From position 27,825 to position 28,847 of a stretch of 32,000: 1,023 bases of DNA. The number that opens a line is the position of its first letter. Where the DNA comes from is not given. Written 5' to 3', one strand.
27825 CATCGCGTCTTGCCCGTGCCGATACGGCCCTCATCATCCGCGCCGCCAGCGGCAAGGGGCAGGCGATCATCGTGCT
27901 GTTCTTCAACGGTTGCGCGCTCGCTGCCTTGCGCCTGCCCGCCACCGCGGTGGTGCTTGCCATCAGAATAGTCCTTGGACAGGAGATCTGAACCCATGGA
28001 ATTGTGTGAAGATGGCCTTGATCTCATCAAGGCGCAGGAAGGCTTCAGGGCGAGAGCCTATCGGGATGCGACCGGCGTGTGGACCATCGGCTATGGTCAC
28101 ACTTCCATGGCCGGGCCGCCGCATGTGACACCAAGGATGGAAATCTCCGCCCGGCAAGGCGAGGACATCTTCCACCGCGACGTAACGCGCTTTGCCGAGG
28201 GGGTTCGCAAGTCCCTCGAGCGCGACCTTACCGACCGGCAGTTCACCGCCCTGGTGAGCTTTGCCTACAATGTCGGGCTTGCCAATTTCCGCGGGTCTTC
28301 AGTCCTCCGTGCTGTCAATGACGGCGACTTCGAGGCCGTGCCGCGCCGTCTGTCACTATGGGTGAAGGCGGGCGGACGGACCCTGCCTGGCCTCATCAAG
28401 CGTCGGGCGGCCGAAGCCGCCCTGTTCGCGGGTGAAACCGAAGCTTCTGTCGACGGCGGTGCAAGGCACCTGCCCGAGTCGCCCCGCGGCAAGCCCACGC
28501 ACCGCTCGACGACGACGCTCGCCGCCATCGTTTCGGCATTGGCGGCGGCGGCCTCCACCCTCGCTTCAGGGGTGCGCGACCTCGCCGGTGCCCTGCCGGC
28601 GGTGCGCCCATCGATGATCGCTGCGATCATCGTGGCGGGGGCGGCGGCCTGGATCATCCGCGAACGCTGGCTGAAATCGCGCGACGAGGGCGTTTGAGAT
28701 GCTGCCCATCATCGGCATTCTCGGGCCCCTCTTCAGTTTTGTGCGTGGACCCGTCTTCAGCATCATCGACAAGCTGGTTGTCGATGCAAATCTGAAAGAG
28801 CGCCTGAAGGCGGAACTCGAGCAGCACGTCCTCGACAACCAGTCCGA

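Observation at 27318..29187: Four-gene lysis cassette with two uncharacterised membrane/exported components next to the GTA endolysin and holin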

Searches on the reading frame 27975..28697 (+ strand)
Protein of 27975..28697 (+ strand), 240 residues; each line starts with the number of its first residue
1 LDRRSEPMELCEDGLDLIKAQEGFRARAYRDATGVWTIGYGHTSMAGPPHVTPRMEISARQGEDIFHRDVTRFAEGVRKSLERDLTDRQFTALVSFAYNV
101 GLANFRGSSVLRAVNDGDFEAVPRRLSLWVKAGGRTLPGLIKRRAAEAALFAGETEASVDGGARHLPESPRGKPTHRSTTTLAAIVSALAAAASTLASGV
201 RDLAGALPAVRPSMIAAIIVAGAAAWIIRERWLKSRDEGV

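Call 4: search_protein_families(library=pfam, proteins=[window:27975-28697:+], max_evalue=1)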
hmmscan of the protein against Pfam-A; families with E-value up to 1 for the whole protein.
window:27975-28697:+ (240 aa): 2 families
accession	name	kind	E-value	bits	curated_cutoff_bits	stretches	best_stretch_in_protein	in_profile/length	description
PF00959.24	Phage_lysozyme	-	1.5e-41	142.1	22.3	1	20-147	2-125/125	Phage lysozyme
PF07330.17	DUF1467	-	0.026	15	29.4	0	154-194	31-72/83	Protein of unknown function (DUF1467)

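Call 9: search_protein_families(library=phrogs, proteins=[window:27996-28697:+], max_evalue=1)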
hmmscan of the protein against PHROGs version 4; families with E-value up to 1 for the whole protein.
window:27996-28697:+ (233 aa): 13 families
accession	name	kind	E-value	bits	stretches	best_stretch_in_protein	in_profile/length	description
phrog_7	-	lysis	2.5e-49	169.2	1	6-149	557-700/873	endolysin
phrog_33083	-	lysis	6.9e-29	101.8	1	4-145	4-141/456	endolysin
phrog_10457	-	lysis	4.7e-22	79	1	48-144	1-93/95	endolysin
phrog_28234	-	lysis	1.4e-18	68.1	1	17-162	78-238/372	endolysin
phrog_7910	-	lysis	1.1e-14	55.8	1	59-142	6-89/96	endolysin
phrog_3572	-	lysis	1.5e-07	31.2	1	10-150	270-407/653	endolysin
phrog_3617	-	unknown function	9.2e-07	29.4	1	7-144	259-403/405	-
phrog_2083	-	head and packaging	7.4e-06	25.8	1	14-111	770-870/908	internal virion lysozyme motif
phrog_6543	-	unknown function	0.00041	21.6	1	14-42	34-62/71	-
phrog_15410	-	unknown function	0.00047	20.3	1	21-96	187-267/311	-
phrog_33703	-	lysis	0.015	16.3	1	103-147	19-63/76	endolysin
phrog_16615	-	other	0.023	14.5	1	6-146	202-350/529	peptidase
phrog_34087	-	unknown function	0.046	15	1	197-224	21-48/101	-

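Call 10: search_protein_families(library=ncbifam, proteins=[window:27996-28697:+], max_evalue=1)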
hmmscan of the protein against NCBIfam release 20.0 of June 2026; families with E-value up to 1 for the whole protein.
window:27996-28697:+ (233 aa): 2 families
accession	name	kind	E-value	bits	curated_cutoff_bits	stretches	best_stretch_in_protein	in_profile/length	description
NF058676.1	BaGTA_endo_BgtA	equivalog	5.5e-53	179.7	315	1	4-208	5-201/220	gene transfer agent endolysin BgtA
NF051871.1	LysLocSpmX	equivalog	2.2e-22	79.9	700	1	7-148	11-151/430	lysozyme-family localization factor SpmX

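Call 82: search_solved_structures(query=window:27996-28697:+, max_evalue=0.00001)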
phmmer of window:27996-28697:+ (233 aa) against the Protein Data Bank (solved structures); distinct sequences matched with E-value up to 0.00001: 13.
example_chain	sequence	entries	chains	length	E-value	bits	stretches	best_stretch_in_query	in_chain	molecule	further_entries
6et6_A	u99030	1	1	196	7.7e-30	107.6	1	4-145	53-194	Lysozyme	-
9kbq_A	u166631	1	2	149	4.2e-29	105.2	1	6-145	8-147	Lysozyme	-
9kbs_A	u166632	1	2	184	1.1e-26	97.3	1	5-145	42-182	Lysozyme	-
9kbt_A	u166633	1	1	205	3.2e-23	86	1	2-145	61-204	Lysozyme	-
8app_A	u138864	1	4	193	6.4e-22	81.7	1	3-145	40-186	Endolysin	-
2anv_A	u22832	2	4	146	9.4e-20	74.7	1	1-145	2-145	Lysozyme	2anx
6h9d_A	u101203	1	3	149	4.9e-19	72.3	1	4-145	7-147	Lysozyme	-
7m5i_B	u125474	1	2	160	8e-19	71.6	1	1-144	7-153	Endolysin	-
8b2s_A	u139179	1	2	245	1.5e-17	67.5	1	9-146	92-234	GH24 family muramidase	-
3hdf_A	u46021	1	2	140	2.6e-17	66.7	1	15-142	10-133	Lysozyme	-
3hde_A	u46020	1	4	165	3.5e-17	66.2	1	15-142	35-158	Lysozyme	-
4zpu_A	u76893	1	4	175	5.1e-17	65.7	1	15-142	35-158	Lysozyme RrrD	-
8hp8_A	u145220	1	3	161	4e-15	59.5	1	4-148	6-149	Endolysin mtEC340M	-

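Call 96: search_protein_families(library=padloc, proteins=[window:27996-28697:+], max_evalue=0.1)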
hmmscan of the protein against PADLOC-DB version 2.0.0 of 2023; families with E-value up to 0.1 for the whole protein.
window:27996-28697:+ (233 aa): 0 families

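Call 97: list_cluster_members(proteins=[P0020, P0008, window:27996-28697:+])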
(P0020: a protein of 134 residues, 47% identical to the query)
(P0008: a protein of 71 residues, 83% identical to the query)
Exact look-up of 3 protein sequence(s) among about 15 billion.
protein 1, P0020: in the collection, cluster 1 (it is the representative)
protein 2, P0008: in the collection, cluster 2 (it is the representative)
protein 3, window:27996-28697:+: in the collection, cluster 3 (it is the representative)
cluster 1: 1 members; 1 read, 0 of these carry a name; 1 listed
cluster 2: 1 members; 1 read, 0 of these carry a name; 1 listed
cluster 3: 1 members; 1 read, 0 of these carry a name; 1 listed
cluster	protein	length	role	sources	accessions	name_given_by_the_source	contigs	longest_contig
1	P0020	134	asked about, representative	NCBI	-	-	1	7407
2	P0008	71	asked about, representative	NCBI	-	-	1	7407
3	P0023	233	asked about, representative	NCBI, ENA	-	-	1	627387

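Call 104: find_related_loci(query=A8, collection=viral_contigs, flank=3500)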
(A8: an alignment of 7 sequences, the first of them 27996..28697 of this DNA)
Query A8 (233 aa) in viral_contigs; peptide patterns used: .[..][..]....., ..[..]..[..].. (x = any residue, [..] = any of these).
600 stretches matched a pattern (row limit reached: there are more); 598 encode a relative of the query (tblastn E <= 1e-3); the best 80 are kept; 80 distinct loci.
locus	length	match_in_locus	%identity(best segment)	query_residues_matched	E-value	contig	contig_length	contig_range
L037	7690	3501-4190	43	1-220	3e-48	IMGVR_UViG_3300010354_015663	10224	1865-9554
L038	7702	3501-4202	42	1-233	4e-48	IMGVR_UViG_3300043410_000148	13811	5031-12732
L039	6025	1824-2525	40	1-226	5e-47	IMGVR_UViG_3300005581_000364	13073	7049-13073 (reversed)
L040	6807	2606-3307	38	1-226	3e-42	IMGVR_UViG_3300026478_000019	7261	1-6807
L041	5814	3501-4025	46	7-185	3e-40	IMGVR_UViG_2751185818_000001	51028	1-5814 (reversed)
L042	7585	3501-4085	39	6-218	1e-40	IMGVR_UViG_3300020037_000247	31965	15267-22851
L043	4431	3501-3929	46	1-147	7e-40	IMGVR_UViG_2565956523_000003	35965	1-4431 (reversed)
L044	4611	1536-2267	34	1-229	6e-39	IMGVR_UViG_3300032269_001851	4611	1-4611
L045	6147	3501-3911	48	7-145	4e-38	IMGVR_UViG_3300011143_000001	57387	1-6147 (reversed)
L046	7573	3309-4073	33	1-229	6e-38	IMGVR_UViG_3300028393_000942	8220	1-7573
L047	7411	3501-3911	48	7-145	1e-37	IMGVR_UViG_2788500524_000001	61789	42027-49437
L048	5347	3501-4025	43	7-185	2e-37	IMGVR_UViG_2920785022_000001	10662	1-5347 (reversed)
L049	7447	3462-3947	42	1-163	3e-37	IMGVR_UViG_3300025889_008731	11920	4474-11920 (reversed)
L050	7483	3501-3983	40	1-166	8e-37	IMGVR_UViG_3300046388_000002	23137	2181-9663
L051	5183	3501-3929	43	1-147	5e-36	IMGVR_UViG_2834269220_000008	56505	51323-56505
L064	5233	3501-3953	44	1-149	2e-34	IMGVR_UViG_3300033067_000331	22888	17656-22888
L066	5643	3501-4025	34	1-182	2e-34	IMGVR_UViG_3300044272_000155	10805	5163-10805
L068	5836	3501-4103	34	3-213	1e-37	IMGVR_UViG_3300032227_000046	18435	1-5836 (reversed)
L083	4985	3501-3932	47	7-151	2e-33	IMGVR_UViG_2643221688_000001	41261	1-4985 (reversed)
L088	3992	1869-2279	44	3-144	4e-33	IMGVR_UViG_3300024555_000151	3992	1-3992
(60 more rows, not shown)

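Call 107: search_protein_families(library=pfam, proteins=[L088:2686-2910:+, L068:4523-4741:+, L041:4477-4866:+, L038:3154-3480:+, L088:2276-2689:+, L068:3012-3479:+, L068:4157-4429:+, L068:4341-4535:+, L088:2907-3134:+, L038:4205-4621:+], max_evalue=1)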
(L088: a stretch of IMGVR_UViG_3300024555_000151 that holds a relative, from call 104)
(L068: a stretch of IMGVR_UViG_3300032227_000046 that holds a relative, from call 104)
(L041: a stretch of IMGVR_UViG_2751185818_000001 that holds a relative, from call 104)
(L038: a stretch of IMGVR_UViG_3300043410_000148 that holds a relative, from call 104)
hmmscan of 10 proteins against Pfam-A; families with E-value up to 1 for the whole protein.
L088:2686-2910:+ (74 aa): 8 families
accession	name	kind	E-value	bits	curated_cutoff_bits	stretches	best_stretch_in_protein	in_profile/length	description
PF03915.18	AIP3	-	0.014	15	31.6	1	9-47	224-262/406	Actin interacting protein 3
PF25541.1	TBCA_PH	-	0.022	14.9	27.8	1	9-41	79-111/139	PH domain-containing proteins, TBCA domain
PF09789.14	CC149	-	0.032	14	30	1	11-42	78-109/316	Coiled-coil domain-containing protein 149-A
PF06160.17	EzrA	-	0.047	12.4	39.6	1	8-50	451-493/557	Septation ring formation regulator, EzrA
PF05377.16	FlaC_arch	-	0.058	14.2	27.8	1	7-39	6-38/55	Flagella accessory protein C (FlaC)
PF01519.22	DUF16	-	0.13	13.2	40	1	7-41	61-95/104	Protein of unknown function DUF16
PF13851.11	GAS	-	0.13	12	32.3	1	9-43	34-68/200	Growth-arrest specific micro-tubule binding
PF25481.1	Nucleoprot-TPR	-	0.16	12.4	27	1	8-40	47-79/80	Nucleoprotein TPR-like domain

L068:4523-4741:+ (72 aa): 8 families
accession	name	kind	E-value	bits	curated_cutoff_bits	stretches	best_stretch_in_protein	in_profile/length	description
PF04728.18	LPP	-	0.0077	17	29.1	1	16-45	5-34/53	Lipoprotein leucine-zipper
PF09375.15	Peptidase_M75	-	0.053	13.5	23.5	1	13-61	125-174/288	Imelysin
PF06419.17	COG6_N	-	0.087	13.4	27.4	1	12-53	34-75/114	Conserved oligomeric complex COG6, N-terminal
PF07926.17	TPR_MLP1_2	-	0.097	13.1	36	1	12-46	65-99/129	TPR/MLP1/MLP2-like protein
PF16523.10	betaPIX_CC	-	0.1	12.9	26.8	1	20-44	34-58/85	betaPIX coiled coil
PF05377.16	FlaC_arch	-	0.13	13.1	27.8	1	12-40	8-36/55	Flagella accessory protein C (FlaC)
PF14817.11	HAUS5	-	0.15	11.3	25.6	1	15-41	81-107/643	HAUS augmin-like complex subunit 5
PF12296.13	HsbA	-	0.23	12.4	33.5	1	5-55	56-106/121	Hydrophobic surface binding protein A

L041:4477-4866:+ (129 aa): 12 families
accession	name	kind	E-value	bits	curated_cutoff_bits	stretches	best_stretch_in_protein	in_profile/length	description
PF07439.16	DUF1515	-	9.6e-36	122.6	22.2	1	11-126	2-110/113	Protein of unknown function (DUF1515)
PF23991.1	DUF7310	-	0.00031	21.6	40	1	43-91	22-72/83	Coiled-coil region of unknown function (DUF7310)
PF20705.2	DUF6821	-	0.0054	17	27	1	35-114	37-113/174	Family of unknown function (DUF6821)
PF25014.1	NET2A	-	0.0061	16.9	33.1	1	28-89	105-165/235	NET2A-like domain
PF01680.23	SOR_SNZ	-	0.012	15.8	27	1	20-62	118-160/207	SOR/SNZ family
PF04728.18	LPP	-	0.018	15.8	29.1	1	58-89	2-33/53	Lipoprotein leucine-zipper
PF06825.17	HSBP1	-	0.095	13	28.6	1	55-75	26-46/51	Heat shock factor binding protein 1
PF00435.27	Spectrin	-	0.14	13.1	29.9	1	17-72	41-96/105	Spectrin repeat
PF02895.20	H-kinase_dim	-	0.14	13.1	23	0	19-48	18-47/68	Signal transducing histidine kinase, homodimeric domain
PF03915.18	AIP3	-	0.14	11.7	31.6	1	14-81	156-222/406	Actin interacting protein 3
PF13163.11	DUF3999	-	0.21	11.1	30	1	68-110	379-422/424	Protein of unknown function (DUF3999)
PF06103.16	DUF948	-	0.61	10.8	37.2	1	14-75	23-87/89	Bacterial protein of unknown function (DUF948)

L038:3154-3480:+ (108 aa): 1 family
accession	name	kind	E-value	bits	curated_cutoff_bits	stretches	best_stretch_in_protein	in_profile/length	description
PF01902.24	Diphthami_syn_2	-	0.086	12.8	23.2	1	19-65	119-167/219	Diphthamide synthase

L088:2276-2689:+ (137 aa): 3 families
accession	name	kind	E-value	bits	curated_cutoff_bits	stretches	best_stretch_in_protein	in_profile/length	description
PF11351.13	GTA_holin_3TM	-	4.4e-18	66.4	24.8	1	17-124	7-118/123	Holin of 3TMs, for gene-transfer release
PF20932.3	Dicer_dsRBD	-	0.0085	17.1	26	1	6-61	2-57/89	Dicer, dsRNA-binding domain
PF11391.13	DUF2798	-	0.15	12.5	23.5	0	66-98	26-58/59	Protein of unknown function (DUF2798)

L068:3012-3479:+ (155 aa): 2 families
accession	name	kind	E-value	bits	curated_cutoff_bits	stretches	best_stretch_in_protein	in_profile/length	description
PF12311.13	DUF3632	-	0.022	15.6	23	1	28-133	33-124/175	Protein of unknown function (DUF3632)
PF22470.1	Histone_HNS_N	-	0.61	10.5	24.5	0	102-129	35-62/79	H-NS histone-like proteins, N-terminal domain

L068:4157-4429:+ (90 aa): 1 family
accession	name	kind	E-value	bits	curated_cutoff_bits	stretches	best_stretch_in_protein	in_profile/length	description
PF13150.11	TraL_transposon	-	0.068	13.4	27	1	22-50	35-63/86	Conjugative transposon protein TraL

L068:4341-4535:+ (64 aa): 1 family
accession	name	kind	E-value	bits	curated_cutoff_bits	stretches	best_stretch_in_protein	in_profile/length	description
PF08418.15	Pol_alpha_B_N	-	0.0065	16.8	24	1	18-52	23-57/67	DNA polymerase alpha subunit B N-terminal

L088:2907-3134:+ (75 aa): 5 families
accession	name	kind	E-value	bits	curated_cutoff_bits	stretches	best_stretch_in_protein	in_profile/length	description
PF11123.14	DNA_Packaging_2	-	4.6e-21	75.1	27.5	1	5-69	1-66/79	DNA packaging protein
PF14706.11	Tnp_DNA_bind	-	0.047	13.9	24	1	14-45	25-56/58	Transposase DNA-binding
PF01297.22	ZnuA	-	0.057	13.3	29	1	27-62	189-224/263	Zinc-uptake complex component A periplasmic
PF04780.17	DUF629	-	0.071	12.2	23.1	1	12-46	91-125/465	Protein of unknown function (DUF629)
PF09383.16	NIL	-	0.072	13.4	24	0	30-48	52-70/73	NIL domain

L038:4205-4621:+ (138 aa): 2 families
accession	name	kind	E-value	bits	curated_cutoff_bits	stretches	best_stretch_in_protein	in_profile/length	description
PF11351.13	GTA_holin_3TM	-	9.2e-07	29.8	24.8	1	29-95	30-94/123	Holin of 3TMs, for gene-transfer release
PF01988.24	VIT1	-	0.0045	17.3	28.1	1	29-129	89-187/214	VIT family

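Call 108: search_protein_families(library=phrogs, proteins=[L088:2686-2910:+, L068:4523-4741:+, L041:4477-4866:+, L038:3154-3480:+, L088:2276-2689:+, L068:3012-3479:+, L068:4157-4429:+, L068:4341-4535:+, L088:2907-3134:+, L038:4205-4621:+], max_evalue=0.1)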
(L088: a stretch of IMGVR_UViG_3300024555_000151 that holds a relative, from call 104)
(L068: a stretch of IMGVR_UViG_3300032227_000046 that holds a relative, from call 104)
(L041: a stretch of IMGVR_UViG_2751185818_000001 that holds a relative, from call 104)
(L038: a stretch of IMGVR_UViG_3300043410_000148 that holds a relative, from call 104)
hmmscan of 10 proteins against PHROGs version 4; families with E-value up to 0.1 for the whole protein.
L088:2686-2910:+ (74 aa): 7 families
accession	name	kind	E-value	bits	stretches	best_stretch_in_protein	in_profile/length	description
phrog_3556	-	unknown function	4.4e-05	23.7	1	7-42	173-208/276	-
phrog_1193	-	other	0.0059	17.6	1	6-62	18-67/76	hemolysin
phrog_10340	-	lysis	0.0085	17.2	1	6-35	37-67/77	holin/anti-holin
phrog_37133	-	unknown function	0.034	15.3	1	16-55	30-69/79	-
phrog_1863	-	unknown function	0.064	14.2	0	9-39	38-68/97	-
phrog_1508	-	unknown function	0.073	13.8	0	45-60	5-20/39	-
phrog_4341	-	unknown function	0.093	13.8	1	5-43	18-57/157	-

L068:4523-4741:+ (72 aa): 6 families
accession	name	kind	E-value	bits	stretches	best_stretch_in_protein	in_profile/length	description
phrog_3556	-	unknown function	0.0048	17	1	15-53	178-216/276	-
phrog_473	-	head and packaging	0.0064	17.9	1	11-40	44-73/75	virion structural protein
phrog_7686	-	lysis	0.013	16.7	1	11-43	71-104/112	Rz-like spanin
phrog_31299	-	unknown function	0.031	15.6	1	21-50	50-79/81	-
phrog_37133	-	unknown function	0.034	15.3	1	24-58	35-69/79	-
phrog_27911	-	unknown function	0.041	14.6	1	13-51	197-235/249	-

L041:4477-4866:+ (129 aa): 3 families
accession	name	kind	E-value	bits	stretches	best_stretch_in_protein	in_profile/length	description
phrog_5211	-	unknown function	1.2e-13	52.3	1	12-118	3-100/112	-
phrog_18362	-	unknown function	0.00032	22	1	7-77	20-91/119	-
phrog_19043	-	unknown function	0.008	17.6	1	50-91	40-80/99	-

L038:3154-3480:+ (108 aa): 3 families
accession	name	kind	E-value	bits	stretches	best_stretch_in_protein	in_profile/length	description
phrog_462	-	other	1.9e-11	45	1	27-107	5-96/101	lipoprotein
phrog_12220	-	unknown function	1.1e-07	32.9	1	35-105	4-73/89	-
phrog_21734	-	unknown function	0.0086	17.3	1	71-95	37-61/156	-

L088:2276-2689:+ (137 aa): 1 family
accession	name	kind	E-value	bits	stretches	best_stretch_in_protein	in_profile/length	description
phrog_3427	-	lysis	1.3e-27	97.5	1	6-136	8-139/141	holin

L068:3012-3479:+ (155 aa): 2 families
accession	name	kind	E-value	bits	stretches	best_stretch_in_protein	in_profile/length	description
phrog_32327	-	unknown function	1.3e-07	32.6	1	1-148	2-140/152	-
phrog_8129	-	unknown function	0.064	14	0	74-134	22-77/95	-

L068:4157-4429:+ (90 aa): 1 family
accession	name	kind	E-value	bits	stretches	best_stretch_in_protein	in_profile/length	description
phrog_12535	-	unknown function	0.033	15.3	1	23-74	11-68/93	-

L068:4341-4535:+ (64 aa): 2 families
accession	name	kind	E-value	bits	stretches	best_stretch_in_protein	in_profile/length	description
phrog_1275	-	lysis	0.00029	21.7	1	3-63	3-69/81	Rz-like spanin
phrog_1119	-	moron, auxiliary metabolic gene and host takeover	0.0036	18.7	1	5-58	1-50/78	Cor superinfection exclusion protein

L088:2907-3134:+ (75 aa): 3 families
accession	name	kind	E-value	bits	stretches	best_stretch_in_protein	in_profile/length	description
phrog_891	-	head and packaging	3.2e-19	70.2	1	1-70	5-80/106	terminase small subunit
phrog_9441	-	head and packaging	2.2e-06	28.9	1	16-64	40-88/119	terminase small subunit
phrog_34686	-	unknown function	8.2e-06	27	1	7-62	33-88/123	-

L038:4205-4621:+ (138 aa): 1 family
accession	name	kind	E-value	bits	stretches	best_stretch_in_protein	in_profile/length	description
phrog_3427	-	lysis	3.9e-18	66.8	1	23-137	28-140/141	holin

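Call 113: search_protein_families(library=pfam, proteins=[L047:4487-4840:+, L045:4523-4855:+, L083:4483-4731:+, L066:2466-2825:+, L064:3225-3497:+, L045:4329-4532:+], max_evalue=0.01)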
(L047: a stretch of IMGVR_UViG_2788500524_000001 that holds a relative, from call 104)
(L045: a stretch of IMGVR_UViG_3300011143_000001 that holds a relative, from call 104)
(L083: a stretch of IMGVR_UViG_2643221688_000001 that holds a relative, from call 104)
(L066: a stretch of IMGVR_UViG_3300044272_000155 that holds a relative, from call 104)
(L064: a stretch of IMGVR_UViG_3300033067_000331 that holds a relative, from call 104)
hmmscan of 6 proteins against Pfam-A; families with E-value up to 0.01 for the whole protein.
L047:4487-4840:+ (117 aa): 2 families
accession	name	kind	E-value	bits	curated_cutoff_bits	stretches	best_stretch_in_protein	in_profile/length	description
PF10779.14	XhlA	-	1e-10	42.1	34.7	1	40-109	5-67/67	Haemolysin XhlA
PF25026.1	Asd-4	-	0.00036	21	29.1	1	29-86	5-62/80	Asd-4-like domain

L045:4523-4855:+ (110 aa): 0 families

L083:4483-4731:+ (82 aa): 0 families

L066:2466-2825:+ (119 aa): 10 families
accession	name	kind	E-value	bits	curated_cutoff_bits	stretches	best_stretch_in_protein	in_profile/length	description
PF23991.1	DUF7310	-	2.4e-05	25.2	40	0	35-81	18-64/83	Coiled-coil region of unknown function (DUF7310)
PF05531.17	NPV_P10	-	0.00025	21.9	29.8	1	61-111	11-63/75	Nucleopolyhedrovirus P10 protein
PF05377.16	FlaC_arch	-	0.0008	20.2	27.8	0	78-112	3-36/55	Flagella accessory protein C (FlaC)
PF05008.21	V-SNARE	-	0.0015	19.4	25.9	1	50-108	32-90/92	Vesicle transport v-SNARE protein N-terminus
PF10779.14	XhlA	-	0.0015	19.1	34.7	1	66-114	2-49/67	Haemolysin XhlA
PF04102.17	SlyX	-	0.0021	19.1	30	1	60-114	2-55/67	SlyX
PF07889.17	DUF1664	-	0.0024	18.3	34.6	0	49-81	89-121/124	Protein of unknown function (DUF1664)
PF00261.25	Tropomyosin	-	0.003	17.5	38.6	1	35-107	172-240/242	Tropomyosin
PF10805.13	DUF2730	-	0.0068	16.9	24.9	0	54-110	33-90/102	Protein of unknown function (DUF2730)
PF04108.17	ATG17_like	-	0.0096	15.9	43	0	69-108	117-155/355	Autophagy protein ATG17-like domain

L064:3225-3497:+ (90 aa): 0 families

L045:4329-4532:+ (67 aa): 0 families
